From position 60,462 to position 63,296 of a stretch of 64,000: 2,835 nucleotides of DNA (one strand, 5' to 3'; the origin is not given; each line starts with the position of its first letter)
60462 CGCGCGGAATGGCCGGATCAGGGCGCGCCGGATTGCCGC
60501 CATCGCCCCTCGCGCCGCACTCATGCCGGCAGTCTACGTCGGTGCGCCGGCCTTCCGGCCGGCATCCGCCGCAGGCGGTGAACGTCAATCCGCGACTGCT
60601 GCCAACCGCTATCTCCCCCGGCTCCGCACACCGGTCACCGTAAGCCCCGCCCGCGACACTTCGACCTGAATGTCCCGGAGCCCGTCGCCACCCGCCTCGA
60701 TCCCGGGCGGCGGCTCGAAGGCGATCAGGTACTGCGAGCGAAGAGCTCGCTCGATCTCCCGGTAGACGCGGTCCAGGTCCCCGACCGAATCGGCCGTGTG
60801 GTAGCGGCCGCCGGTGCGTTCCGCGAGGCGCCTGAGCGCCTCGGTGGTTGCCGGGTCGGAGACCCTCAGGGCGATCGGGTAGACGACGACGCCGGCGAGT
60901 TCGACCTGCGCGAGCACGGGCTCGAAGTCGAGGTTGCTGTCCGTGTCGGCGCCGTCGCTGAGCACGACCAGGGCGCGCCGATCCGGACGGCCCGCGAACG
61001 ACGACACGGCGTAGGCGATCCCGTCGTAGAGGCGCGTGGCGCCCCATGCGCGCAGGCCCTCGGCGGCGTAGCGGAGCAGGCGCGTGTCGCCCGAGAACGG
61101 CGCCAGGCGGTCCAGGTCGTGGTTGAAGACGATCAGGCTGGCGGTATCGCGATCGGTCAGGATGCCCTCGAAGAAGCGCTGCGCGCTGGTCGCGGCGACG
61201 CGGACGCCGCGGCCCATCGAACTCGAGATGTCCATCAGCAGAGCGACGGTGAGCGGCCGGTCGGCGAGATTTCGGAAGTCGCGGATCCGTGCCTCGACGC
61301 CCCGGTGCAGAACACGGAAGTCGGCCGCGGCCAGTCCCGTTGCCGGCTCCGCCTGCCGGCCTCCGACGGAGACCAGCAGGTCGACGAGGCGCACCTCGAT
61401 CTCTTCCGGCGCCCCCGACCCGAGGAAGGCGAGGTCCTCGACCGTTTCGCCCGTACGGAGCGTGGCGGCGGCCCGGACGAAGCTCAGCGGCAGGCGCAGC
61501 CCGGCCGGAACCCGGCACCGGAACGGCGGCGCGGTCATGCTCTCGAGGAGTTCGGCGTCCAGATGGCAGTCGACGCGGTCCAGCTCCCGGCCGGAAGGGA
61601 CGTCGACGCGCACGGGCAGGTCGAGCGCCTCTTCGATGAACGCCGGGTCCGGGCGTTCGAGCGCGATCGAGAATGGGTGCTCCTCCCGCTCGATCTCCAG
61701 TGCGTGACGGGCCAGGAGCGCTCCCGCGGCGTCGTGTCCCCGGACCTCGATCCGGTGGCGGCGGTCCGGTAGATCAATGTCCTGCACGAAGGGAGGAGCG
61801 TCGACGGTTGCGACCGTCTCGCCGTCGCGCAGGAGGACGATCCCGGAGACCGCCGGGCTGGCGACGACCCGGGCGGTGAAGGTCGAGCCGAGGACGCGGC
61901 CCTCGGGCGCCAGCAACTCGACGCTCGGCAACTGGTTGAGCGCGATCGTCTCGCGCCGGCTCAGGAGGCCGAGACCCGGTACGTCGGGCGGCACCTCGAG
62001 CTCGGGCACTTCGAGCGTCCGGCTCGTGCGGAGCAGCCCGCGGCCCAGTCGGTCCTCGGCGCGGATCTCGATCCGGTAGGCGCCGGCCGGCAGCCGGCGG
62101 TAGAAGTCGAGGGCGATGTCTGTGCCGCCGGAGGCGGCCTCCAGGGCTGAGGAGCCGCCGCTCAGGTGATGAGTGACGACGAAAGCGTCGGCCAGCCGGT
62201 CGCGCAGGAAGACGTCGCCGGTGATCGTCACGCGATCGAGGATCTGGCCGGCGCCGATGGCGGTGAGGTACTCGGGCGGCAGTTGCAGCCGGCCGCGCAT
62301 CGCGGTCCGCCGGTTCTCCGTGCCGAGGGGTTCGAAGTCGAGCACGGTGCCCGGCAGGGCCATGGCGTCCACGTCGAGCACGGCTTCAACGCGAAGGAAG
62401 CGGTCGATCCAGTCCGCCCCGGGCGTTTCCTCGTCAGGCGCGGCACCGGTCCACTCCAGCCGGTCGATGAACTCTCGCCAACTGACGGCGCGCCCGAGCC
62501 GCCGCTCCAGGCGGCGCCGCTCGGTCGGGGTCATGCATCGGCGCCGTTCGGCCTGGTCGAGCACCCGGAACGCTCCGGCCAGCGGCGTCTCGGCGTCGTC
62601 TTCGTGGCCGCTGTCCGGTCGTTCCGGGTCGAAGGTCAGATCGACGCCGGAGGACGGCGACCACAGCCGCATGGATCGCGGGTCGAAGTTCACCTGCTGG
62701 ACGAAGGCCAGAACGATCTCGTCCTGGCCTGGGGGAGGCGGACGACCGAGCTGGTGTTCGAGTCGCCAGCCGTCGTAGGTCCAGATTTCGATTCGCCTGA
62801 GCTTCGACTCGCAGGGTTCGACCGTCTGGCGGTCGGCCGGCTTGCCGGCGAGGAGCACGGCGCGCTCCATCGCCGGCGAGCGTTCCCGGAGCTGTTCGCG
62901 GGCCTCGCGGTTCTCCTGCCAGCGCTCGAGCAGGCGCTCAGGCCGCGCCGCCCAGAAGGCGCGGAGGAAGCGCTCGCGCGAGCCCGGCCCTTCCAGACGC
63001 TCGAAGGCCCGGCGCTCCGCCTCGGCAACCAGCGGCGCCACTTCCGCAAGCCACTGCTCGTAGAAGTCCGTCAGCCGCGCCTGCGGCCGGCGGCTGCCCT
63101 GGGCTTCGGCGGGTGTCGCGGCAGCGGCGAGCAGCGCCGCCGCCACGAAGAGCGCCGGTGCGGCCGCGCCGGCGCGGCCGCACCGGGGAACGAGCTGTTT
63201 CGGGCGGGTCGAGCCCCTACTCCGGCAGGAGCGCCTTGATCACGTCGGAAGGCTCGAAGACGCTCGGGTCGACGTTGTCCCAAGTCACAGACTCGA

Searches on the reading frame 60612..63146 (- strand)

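Call 48: search_protein_families(library=pfam, proteins=[window:60612-63146:-], max_evalue=0.00001)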
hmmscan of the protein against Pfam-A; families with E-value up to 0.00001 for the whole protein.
window:60612-63146:- (845 aa): 3 families
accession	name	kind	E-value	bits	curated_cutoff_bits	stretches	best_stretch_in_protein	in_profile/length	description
PF13519.12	VWA_2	-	1.2e-09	39.2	27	1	634-732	1-106/107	von Willebrand factor type A domain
PF00092.34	VWA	-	3.1e-09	37.7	23.8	1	634-794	2-171/174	von Willebrand factor type A domain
PF05762.20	VWA_CoxE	-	2.8e-06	27.3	26.4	1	629-755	54-182/222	VWA domain containing CoxE-like protein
